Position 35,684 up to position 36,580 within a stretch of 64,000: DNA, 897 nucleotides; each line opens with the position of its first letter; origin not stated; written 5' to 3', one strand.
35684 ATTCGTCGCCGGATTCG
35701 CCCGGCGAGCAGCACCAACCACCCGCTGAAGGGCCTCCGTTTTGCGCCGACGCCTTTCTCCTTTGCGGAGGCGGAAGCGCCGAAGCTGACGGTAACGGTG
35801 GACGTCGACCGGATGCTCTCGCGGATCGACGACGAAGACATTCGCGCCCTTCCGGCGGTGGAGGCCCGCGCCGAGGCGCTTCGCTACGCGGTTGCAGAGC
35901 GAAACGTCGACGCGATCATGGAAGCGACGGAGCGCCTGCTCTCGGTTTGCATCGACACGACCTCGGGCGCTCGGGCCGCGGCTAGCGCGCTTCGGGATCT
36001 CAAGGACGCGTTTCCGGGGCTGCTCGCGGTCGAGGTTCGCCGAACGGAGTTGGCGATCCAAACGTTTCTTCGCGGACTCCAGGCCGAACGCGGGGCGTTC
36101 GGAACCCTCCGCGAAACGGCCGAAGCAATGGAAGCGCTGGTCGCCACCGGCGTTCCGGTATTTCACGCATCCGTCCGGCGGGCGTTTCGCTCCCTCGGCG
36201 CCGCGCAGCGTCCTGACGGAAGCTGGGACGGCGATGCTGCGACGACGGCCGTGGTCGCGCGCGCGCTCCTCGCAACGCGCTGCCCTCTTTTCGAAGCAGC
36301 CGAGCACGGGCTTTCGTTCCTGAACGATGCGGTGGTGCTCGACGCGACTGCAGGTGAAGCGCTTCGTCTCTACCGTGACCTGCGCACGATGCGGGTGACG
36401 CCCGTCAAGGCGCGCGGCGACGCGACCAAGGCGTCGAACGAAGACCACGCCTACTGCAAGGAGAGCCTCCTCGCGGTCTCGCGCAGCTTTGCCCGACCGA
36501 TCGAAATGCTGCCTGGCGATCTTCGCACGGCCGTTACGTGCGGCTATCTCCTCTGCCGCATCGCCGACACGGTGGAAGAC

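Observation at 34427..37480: Natural fusion of squalene monooxygenase (N-terminal) and squalene synthase (C-terminal) in one 1017-aa polypeptide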

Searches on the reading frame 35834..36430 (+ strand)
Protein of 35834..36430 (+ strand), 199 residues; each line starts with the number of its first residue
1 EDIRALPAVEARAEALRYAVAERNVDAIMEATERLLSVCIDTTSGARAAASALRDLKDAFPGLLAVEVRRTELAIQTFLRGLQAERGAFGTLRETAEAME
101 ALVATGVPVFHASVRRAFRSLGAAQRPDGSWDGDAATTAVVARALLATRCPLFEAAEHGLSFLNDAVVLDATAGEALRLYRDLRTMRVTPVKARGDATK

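Call 74: search_protein_representatives(alignment_id=A3)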
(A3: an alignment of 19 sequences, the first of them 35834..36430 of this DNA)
Query: 19 sequences, 246 profile positions. Proteins with E-value up to 0.001 (for the whole library): 14551; up to 1e-10: 2834; up to 1e-30: 74. The best 150 are listed.
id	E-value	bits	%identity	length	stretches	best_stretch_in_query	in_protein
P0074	3.3e-82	292.3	-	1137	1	1-242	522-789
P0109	7.3e-69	248.6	-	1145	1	2-244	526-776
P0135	8.2e-62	225.5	-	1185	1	2-243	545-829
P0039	1.5e-61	224.6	-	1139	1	2-245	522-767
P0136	3.4e-51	190.7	-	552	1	1-168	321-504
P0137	6.2e-50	186.6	-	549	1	62-240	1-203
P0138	7.8e-47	176.4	-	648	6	107-169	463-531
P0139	2.3e-45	171.6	-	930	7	99-187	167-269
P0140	2.2e-44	168.4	-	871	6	111-187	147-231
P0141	1.8e-43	165.4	-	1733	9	110-173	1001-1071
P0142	8.4e-43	163.2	-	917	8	110-187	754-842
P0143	1.9e-42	162.1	-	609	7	106-169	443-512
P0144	4.0e-42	161.0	-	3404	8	103-208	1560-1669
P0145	7.7e-42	160.1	-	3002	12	112-197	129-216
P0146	3.6e-41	157.9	-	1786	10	108-185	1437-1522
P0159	2.8e-36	141.9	-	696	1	2-232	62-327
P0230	2.3e-29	119.2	-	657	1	8-241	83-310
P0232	3.1e-29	118.8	-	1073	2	30-244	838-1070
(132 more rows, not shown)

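Call 76: search_protein_families(library=pfam, proteins=[P0232, P0159, P0230, P0138, P0143], max_evalue=0.00001)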
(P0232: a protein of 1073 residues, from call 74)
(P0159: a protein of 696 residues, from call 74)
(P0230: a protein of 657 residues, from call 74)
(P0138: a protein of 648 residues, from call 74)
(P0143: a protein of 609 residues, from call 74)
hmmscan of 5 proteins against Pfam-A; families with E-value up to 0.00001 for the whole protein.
P0232 (1073 aa): 8 families
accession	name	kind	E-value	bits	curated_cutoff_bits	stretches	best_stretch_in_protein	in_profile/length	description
PF13249.12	SQHop_cyclase_N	-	1.1e-29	104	26.2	1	487-615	5-133/291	Squalene-hopene cyclase N-terminal domain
PF08491.16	SE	-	2e-27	96.4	20.1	1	171-387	21-254/276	Squalene epoxidase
PF13243.12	SQHop_cyclase_C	-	1.1e-22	81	26.1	1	883-1053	139-318/319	Squalene-hopene cyclase C-terminal domain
PF01494.25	FAD_binding_3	-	1.3e-18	67.8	22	2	139-309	138-316/349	FAD binding domain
PF01266.30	DAO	-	1.7e-07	31.6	27.9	1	9-52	1-47/353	FAD dependent oxidoreductase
PF13450.12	NAD_binding_8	-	1.3e-06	29.1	21.9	1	12-47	1-36/68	NAD(P)-binding Rossmann-like domain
PF07992.20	Pyr_redox_2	-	1.8e-06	28.1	26.1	0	10-66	145-200/291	Pyridine nucleotide-disulphide oxidoreductase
PF12831.13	FAD_oxidored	-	5.1e-06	26.5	27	1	9-165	1-151/416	FAD dependent oxidoreductase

P0159 (696 aa): 1 family
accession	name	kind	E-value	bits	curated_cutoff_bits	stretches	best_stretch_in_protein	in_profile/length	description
PF00494.24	SQS_PSY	-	7.3e-40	137.8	26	1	363-655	3-261/263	Squalene/phytoene synthase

P0230 (657 aa): 1 family
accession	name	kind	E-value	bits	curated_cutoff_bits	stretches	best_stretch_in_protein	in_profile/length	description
PF00494.24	SQS_PSY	-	2.8e-49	168.6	26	1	323-615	3-262/263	Squalene/phytoene synthase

P0138 (648 aa): 3 families
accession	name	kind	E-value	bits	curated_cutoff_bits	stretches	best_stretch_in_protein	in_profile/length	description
PF13243.12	SQHop_cyclase_C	-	5.3e-112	374.4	26.1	1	299-621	3-318/319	Squalene-hopene cyclase C-terminal domain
PF13249.12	SQHop_cyclase_N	-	7.5e-76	255.5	26.2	1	12-280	3-286/291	Squalene-hopene cyclase N-terminal domain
PF07678.20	TED_complement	-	4.1e-11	43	22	0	509-561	114-165/312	A-macroglobulin TED domain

P0143 (609 aa): 4 families
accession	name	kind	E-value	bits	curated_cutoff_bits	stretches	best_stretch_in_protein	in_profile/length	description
PF13243.12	SQHop_cyclase_C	-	5.8e-100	334.8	26.1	2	419-599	135-316/319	Squalene-hopene cyclase C-terminal domain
PF13249.12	SQHop_cyclase_N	-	3e-92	309.3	26.2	1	1-251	28-290/291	Squalene-hopene cyclase N-terminal domain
PF00432.27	Prenyltrans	-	2.9e-08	33.9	26.5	0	353-564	54-213/304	Prenyltransferase alpha-alpha toroid domain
PF07678.20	TED_complement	-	1.7e-07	31.1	22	0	530-577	261-306/312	A-macroglobulin TED domain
